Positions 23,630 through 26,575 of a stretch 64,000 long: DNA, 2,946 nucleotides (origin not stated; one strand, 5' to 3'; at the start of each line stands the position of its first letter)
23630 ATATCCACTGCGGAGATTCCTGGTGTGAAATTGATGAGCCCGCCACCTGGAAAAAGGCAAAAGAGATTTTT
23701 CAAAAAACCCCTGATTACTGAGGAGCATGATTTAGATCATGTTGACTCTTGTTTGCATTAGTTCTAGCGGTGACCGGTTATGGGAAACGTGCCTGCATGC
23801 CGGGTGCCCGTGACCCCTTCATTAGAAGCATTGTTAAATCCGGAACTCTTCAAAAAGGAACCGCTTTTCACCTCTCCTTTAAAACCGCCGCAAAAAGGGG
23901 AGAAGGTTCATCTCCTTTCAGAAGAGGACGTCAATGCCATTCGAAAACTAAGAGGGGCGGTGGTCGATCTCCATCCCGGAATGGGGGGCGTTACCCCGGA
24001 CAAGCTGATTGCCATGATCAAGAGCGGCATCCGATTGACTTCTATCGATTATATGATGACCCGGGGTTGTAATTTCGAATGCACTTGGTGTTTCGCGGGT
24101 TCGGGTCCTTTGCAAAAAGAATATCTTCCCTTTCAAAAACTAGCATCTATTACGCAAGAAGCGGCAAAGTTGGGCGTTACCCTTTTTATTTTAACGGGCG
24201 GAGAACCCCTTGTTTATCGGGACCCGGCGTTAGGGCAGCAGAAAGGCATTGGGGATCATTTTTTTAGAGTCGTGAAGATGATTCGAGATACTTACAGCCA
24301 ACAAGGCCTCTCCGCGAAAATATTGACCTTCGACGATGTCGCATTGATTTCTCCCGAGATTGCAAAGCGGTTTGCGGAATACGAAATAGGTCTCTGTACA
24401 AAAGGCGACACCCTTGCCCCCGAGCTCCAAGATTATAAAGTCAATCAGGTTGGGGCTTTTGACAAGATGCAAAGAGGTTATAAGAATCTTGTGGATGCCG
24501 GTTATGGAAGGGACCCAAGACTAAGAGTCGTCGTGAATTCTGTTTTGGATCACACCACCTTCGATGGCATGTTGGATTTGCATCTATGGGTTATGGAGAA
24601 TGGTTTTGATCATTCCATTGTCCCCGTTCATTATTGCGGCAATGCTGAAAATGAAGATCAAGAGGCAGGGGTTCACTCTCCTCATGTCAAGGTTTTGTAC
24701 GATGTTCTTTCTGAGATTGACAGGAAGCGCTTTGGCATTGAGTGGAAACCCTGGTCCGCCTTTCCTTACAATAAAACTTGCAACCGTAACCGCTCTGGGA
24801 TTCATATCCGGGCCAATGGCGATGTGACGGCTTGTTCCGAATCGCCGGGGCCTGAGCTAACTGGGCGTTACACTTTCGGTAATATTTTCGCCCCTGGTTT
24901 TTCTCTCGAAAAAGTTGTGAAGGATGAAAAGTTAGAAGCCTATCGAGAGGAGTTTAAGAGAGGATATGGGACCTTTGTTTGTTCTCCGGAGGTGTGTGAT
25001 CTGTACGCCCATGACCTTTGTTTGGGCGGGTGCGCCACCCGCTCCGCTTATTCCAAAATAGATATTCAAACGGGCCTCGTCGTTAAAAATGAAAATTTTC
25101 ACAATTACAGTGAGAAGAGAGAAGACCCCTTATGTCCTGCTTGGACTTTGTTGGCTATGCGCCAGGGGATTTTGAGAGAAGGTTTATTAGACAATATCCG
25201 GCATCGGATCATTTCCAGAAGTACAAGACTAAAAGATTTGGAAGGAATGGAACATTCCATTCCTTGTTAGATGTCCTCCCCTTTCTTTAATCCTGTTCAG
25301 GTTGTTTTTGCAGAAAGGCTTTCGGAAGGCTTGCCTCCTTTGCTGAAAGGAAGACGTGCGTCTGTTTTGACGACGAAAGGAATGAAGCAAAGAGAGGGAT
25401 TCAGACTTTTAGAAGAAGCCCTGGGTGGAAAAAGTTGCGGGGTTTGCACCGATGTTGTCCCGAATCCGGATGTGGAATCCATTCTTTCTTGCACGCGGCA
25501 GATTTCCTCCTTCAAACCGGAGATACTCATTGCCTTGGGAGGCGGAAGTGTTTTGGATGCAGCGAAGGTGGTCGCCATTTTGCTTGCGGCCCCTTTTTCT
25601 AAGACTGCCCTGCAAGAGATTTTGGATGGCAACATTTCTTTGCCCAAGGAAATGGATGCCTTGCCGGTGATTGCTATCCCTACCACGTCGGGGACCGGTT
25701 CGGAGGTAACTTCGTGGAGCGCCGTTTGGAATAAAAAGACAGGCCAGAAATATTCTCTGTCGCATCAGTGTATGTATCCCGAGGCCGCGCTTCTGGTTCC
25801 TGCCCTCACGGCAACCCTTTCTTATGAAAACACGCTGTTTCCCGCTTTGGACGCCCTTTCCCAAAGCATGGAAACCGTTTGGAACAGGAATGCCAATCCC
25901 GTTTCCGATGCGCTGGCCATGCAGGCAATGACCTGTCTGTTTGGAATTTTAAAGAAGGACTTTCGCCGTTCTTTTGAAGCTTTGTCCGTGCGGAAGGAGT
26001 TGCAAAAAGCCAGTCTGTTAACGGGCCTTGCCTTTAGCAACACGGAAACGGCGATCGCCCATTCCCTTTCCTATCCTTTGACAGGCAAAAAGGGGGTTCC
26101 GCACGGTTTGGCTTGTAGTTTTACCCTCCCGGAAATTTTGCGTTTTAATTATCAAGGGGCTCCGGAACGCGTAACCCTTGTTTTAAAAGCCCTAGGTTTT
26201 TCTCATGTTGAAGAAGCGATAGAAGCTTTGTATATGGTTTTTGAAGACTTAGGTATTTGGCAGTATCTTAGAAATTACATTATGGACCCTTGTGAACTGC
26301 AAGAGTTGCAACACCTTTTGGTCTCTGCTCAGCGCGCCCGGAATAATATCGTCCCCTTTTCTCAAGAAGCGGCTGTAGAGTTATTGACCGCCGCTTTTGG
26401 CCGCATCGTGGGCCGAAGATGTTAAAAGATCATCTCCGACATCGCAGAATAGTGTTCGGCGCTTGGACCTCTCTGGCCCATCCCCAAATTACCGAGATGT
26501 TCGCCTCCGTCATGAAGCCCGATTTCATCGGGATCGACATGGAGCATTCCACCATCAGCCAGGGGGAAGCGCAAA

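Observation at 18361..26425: Complete PEP to 2-hydroxyethylphosphonate to C1-phosphonate route with two nucleotidyltransferases and a radical SAM enzyme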

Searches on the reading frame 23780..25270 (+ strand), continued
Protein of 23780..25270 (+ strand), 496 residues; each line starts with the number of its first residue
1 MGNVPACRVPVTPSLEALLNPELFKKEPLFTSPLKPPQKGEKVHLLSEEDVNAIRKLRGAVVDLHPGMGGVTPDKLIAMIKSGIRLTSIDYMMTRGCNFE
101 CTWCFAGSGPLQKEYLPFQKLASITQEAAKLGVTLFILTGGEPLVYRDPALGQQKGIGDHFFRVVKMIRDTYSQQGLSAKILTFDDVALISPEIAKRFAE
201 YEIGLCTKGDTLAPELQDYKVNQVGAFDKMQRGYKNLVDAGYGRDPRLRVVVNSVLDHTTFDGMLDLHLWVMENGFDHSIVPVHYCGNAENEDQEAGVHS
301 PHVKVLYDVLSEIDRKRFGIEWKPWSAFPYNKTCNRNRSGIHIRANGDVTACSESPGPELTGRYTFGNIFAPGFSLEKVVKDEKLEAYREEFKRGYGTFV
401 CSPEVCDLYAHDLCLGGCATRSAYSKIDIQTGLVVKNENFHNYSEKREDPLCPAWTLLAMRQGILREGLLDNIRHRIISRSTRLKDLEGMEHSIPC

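Call 62: search_protein_families(library=pfam, proteins=[L016:21-641:+, L016:650-1363:+, L016:1367-2461:+, L016:2465-3001:+, L016:4535-5311:+, L016:6671-7975:+, L016:10356-11795:+, L016:11795-12481:+, L016:12523-13791:+, L016:12460-13197:-], max_evalue=0.001)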
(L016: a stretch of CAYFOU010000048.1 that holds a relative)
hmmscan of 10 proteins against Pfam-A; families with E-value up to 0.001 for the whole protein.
L016:21-641:+ (206 aa): 3 families
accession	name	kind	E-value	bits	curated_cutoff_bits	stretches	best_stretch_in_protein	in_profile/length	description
PF00107.32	ADH_zinc_N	-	6.6e-29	100.9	31.8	1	35-167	1-128/129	Zinc-binding dehydrogenase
PF13602.12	ADH_zinc_N_2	-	3.1e-10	41.5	27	1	68-201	1-131/134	Zinc-binding dehydrogenase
PF16912.11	Glu_dehyd_C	-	2.4e-09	37.4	34.9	1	26-192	32-200/211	Glucose dehydrogenase C-terminus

L016:650-1363:+ (237 aa): 4 families
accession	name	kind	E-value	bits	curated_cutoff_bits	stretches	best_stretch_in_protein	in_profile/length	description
PF13489.12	Methyltransf_23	-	5.2e-11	43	27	1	57-198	14-155/164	Methyltransferase domain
PF13649.12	Methyltransf_25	-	4.2e-10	40.6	27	1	69-161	1-97/97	Methyltransferase domain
PF08242.18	Methyltransf_12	-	4.6e-09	37.3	30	1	70-163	1-98/98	Methyltransferase domain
PF08241.18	Methyltransf_11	-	4.6e-08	34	21.2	1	70-165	1-95/95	Methyltransferase domain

L016:1367-2461:+ (364 aa): 5 families
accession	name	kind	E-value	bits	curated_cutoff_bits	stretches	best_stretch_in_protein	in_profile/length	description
PF01041.23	DegT_DnrJ_EryC1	-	1.3e-93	314.6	19.8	1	18-358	4-359/360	DegT/DnrJ/EryC1/StrS aminotransferase family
PF00155.27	Aminotran_1_2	-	1.4e-09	38.1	19.7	1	40-158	44-185/361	Aminotransferase class I and II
PF00266.25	Aminotran_5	-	5.9e-08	32.5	21.5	1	60-166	68-183/371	Aminotransferase class-V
PF01212.27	Beta_elim_lyase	-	3.1e-06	27.2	27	1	37-166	31-176/288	Beta-eliminating lyase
PF01053.26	Cys_Met_Meta_PP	-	0.00083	18.5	27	0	36-165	50-180/381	Cys/Met metabolism PLP-dependent enzyme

L016:2465-3001:+ (178 aa): 5 families
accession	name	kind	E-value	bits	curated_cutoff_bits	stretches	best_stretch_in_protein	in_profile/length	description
PF01583.26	APS_kinase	-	3.2e-32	112.1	21.1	1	12-156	3-151/152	Adenylylsulphate kinase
PF24883.2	NPHP3_N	-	3e-06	28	24.8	1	8-43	19-54/164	Nephrocystin 3, N-terminal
PF13238.12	AAA_18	-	4.5e-05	24.3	29.4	1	16-122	3-107/128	AAA domain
PF06414.18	Zeta_toxin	-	0.0002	21.3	22.3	1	12-53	17-57/199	Zeta toxin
PF13191.12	AAA_16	-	0.00042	21.3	32.6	1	8-61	21-75/167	AAA ATPase domain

L016:4535-5311:+ (258 aa): 2 families
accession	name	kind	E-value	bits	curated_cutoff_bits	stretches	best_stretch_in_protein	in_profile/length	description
PF12804.13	NTP_transf_3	-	1.6e-16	61.3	27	1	3-120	1-120/160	MobA-like NTP transferase domain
PF00483.29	NTP_transferase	-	7.1e-10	39.3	21.2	1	2-105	1-115/245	Nucleotidyl transferase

L016:6671-7975:+ (434 aa): 2 families
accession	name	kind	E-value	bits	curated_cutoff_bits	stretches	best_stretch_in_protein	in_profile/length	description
PF13714.12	PEP_mutase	-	2.9e-52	178.1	31.5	1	150-408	1-240/240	Phosphoenolpyruvate phosphomutase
PF01467.32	CTP_transf_like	-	6.9e-14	52.6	21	1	13-102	7-95/133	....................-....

L016:10356-11795:+ (479 aa): 2 families
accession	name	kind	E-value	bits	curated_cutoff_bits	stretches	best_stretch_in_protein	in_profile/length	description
PF00294.29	PfkB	-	4.6e-26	92.3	25.8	1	167-467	3-296/302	pfkB family carbohydrate kinase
PF01467.32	CTP_transf_like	-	5.2e-10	40.1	21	1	10-93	2-89/133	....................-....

L016:11795-12481:+ (228 aa): 2 families
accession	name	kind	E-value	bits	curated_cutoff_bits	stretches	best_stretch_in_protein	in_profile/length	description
PF00483.29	NTP_transferase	-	2.4e-31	109.6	21.2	1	3-227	2-239/245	Nucleotidyl transferase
PF12804.13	NTP_transf_3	-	9.8e-10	39.3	27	1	3-126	1-117/160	MobA-like NTP transferase domain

L016:12523-13791:+ (422 aa): 6 families
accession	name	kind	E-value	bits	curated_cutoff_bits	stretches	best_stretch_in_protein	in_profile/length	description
PF08484.17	Methyltransf_14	-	3.1e-25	89.3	23.5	1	251-404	4-159/160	C-methyltransferase C-terminal domain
PF13489.12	Methyltransf_23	-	6e-12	46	27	1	93-242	12-162/164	Methyltransferase domain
PF08421.16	Methyltransf_13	-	2.2e-11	44.2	31.3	1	8-66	1-59/62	Putative zinc binding domain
PF08242.18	Methyltransf_12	-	2.1e-06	28.8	30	1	106-198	1-98/98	Methyltransferase domain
PF08241.18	Methyltransf_11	-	9.6e-06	26.6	21.2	1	107-200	2-95/95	Methyltransferase domain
PF13649.12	Methyltransf_25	-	0.00027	22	27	1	105-196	1-97/97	Methyltransferase domain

L016:12460-13197:- (245 aa): 0 families

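Call 70: find_homologous_proteins(query=L023:7455-8783:+, max_evalue=1e-10)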
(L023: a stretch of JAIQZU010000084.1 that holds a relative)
Query L023:7455-8783:+ (442 aa): 974 proteins with E <= 1e-10 among 8000 candidates; the best 120 are listed.
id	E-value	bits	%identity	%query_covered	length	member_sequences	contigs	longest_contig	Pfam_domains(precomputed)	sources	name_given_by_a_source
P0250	1.8e-297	1004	100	100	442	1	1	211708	PF01128.26,PF13238.13,PF12804.14,PF01583.27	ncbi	-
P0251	1.4e-295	998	100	99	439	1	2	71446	PF01128.26,PF13238.13,PF12804.14,PF01583.27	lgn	-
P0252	4.3e-254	861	87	98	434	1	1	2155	PF00483.30,PF01128.26,PF13238.13,PF12804.14,PF01583.27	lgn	-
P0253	6.2e-252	854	86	99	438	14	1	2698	PF00483.30,PF01128.26,PF13238.13,PF12804.14,PF01583.27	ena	-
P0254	1.7e-249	846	85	99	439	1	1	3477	PF00483.30,PF01128.26,PF13238.13,PF12804.14,PF01583.27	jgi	-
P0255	1.9e-248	843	85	99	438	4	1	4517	PF00483.30,PF01128.26,PF13238.13,PF12804.14,PF01583.27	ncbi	-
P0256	1.0e-247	840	84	99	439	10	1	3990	PF00483.30,PF01128.26,PF13238.13,PF12804.14,PF01583.27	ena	-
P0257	1.9e-247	839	84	100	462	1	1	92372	PF01128.26,PF13671.13,PF13238.13,PF12804.14,PF01583.27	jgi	jgi:L-glutamine-phosphate cytidylyltransferase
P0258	1.9e-247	839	84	99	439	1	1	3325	PF00483.30,PF01128.26,PF13238.13,PF12804.14,PF01583.27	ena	-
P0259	2.6e-247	839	85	99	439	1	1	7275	PF00483.30,PF01128.26,PF13238.13,PF12804.14,PF01583.27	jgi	-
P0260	6.1e-246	834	84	99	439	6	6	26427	PF00483.30,PF01128.26,PF13671.13,PF08433.17,PF13238.13,PF12804.14,PF01583.27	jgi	jgi:L-glutamine-phosphate cytidylyltransferase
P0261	1.0e-244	830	84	99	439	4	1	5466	PF00483.30,PF01128.26,PF13238.13,PF12804.14,PF01583.27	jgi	-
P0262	1.1e-244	830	83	99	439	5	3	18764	PF00483.30,PF01128.26,PF13671.13,PF13238.13,PF12804.14,PF01583.27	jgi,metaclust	metaclust:\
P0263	2.9e-244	829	84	99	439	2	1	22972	PF00483.30,PF01128.26,PF13671.13,PF13238.13,PF12804.14,PF01583.27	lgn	-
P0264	5.7e-244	828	83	99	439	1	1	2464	PF00483.30,PF01128.26,PF13238.13,PF12804.14,PF01583.27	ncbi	-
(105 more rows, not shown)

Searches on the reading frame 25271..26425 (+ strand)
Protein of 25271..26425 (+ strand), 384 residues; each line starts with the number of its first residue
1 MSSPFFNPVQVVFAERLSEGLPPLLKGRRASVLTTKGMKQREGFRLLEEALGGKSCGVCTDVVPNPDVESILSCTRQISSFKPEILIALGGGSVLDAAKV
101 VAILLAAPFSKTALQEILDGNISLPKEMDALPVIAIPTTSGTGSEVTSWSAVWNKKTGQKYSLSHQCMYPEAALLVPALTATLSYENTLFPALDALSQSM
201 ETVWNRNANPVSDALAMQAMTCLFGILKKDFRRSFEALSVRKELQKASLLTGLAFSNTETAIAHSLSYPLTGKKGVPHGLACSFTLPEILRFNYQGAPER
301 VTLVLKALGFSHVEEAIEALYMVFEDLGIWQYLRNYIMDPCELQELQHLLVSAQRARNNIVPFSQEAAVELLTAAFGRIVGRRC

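Call 3: search_protein_families(library=pfam, proteins=[window:25271-26425:+], max_evalue=0.01)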
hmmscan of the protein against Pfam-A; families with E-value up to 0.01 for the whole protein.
window:25271-26425:+ (384 aa): 3 families
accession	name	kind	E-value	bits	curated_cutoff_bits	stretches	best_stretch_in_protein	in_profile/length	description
PF00465.25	Fe-ADH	-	9.2e-37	126.6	31.3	1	8-176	1-167/168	Iron-containing alcohol dehydrogenase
PF25137.1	ADH_Fe_C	-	2.4e-32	112.7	27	1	192-376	5-194/194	Fe-containing alcohol dehydrogenase family, C-terminal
PF13685.12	Fe-ADH_2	-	4.3e-07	30.5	28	1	26-109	18-101/149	Iron-containing alcohol dehydrogenase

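Call 4: search_protein_families(library=ncbifam, proteins=[window:25271-26425:+], max_evalue=0.01)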
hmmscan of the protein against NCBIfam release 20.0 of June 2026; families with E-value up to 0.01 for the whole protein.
window:25271-26425:+ (384 aa): 16 families
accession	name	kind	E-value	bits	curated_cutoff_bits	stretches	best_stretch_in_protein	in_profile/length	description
TIGR03405.1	Phn_Fe-ADH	equivalog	3.4e-97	325.4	423.7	1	5-360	1-353/355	iron-containing alcohol dehydrogenase PsrA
NF010378.0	PRK13805.1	equivalog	1.1e-51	175.7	951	1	26-300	481-763/872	bifunctional acetaldehyde-CoA/alcohol dehydrogenase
NF050025.1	SulfAcetaldRedSarD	equivalog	3.3e-48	164.5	700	1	25-368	28-377/385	sulfoacetaldehyde reductase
NF041833.1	Fe_ADH_ErcA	equivalog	3.1e-43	148.4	550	1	44-315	47-313/382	alcohol dehydrogenase-like regulatory protein ErcA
NF058672.1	4HyButDHCUPNE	equivalog_domain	1.3e-41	143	500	1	28-349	30-351/378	4-hydroxybutyrate dehydrogenase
NF053866.1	CholDhdGbsBBac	equivalog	4.6e-38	130.9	550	1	32-314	42-322/392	choline dehydrogenase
NF011998.0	PRK15454.1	equivalog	2.6e-37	128.5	556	1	63-335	87-354/395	ethanolamine utilization ethanol dehydrogenase EutG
NF007911.0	PRK10624.1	equivalog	3.4e-37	128.3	537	1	58-346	63-352/382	lactaldehyde reductase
TIGR02638.1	lactal_redase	equivalog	3.1e-36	125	523.15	1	59-316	63-323/379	lactaldehyde reductase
NF007363.0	PRK09860.1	equivalog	3.9e-24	85.5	581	1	30-311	33-310/383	L-threonine dehydrogenase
NF041822.1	daptide_DH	equivalog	5.1e-22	78.3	300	1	31-251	4-228/363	daptide-type RiPP biosynthesis dehydogenase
NF011717.0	PRK15138.1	equivalog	1.8e-16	60.2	645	1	38-347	41-357/387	alcohol dehydrogenase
TIGR04266.1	NDMA_methanol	equivalog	9.4e-13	47.7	625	1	62-311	74-321/420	NDMA-dependent methanol dehydrogenase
NF002022.0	PRK00843.1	equivalog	0.00018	20.6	413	1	27-109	34-114/350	NAD(P)-dependent glycerol-1-phosphate dehydrogenase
NF007880.0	PRK10586.1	equivalog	0.00041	19.4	429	0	83-110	87-114/362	oxidoreductase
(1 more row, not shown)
